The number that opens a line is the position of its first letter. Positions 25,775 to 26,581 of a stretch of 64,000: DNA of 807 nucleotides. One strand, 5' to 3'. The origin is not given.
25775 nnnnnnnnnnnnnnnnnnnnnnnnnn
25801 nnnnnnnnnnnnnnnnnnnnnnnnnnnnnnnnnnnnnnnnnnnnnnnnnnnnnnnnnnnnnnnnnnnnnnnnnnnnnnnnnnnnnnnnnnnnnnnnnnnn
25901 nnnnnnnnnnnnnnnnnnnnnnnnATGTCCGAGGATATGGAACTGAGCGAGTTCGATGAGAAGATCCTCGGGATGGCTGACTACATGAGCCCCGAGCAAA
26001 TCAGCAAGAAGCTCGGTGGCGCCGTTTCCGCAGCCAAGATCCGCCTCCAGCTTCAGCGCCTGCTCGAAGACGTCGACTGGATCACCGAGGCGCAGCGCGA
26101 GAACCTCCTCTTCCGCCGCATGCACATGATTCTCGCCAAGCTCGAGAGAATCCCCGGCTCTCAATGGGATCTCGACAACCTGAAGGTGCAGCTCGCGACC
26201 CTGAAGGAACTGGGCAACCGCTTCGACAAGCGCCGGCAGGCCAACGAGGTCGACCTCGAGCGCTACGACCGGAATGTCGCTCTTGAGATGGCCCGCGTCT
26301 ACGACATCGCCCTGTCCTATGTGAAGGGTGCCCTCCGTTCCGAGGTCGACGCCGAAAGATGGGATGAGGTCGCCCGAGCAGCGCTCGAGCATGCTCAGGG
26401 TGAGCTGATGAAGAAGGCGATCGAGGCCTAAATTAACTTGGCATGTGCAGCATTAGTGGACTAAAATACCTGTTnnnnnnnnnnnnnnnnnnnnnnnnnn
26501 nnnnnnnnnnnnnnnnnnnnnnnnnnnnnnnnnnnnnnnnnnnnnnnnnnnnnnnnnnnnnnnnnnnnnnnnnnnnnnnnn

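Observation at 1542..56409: Genome-wide 12-bp operator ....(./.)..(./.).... in nearly every promoter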

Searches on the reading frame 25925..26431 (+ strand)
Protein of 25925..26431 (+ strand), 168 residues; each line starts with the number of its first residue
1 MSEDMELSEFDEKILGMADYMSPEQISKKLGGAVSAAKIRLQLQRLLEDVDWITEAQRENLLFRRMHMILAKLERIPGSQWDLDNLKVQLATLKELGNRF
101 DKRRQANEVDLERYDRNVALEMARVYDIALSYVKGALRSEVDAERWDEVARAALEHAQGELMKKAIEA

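Call 29: search_protein_families(library=pfam, proteins=[window:25925-26431:+], max_evalue=0.05)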
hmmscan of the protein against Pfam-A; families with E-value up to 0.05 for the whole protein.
window:25925-26431:+ (168 aa): 1 family
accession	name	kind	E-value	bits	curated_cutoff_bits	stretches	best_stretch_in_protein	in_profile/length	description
PF19971.4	TCAD2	-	0.013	16.1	27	1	81-128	18-64/90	Ternary complex associated domain 2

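Call 89: search_protein_families(library=phrogs, proteins=[window:25925-26431:+], max_evalue=0.01)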
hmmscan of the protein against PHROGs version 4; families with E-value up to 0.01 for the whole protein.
window:25925-26431:+ (168 aa): 0 families
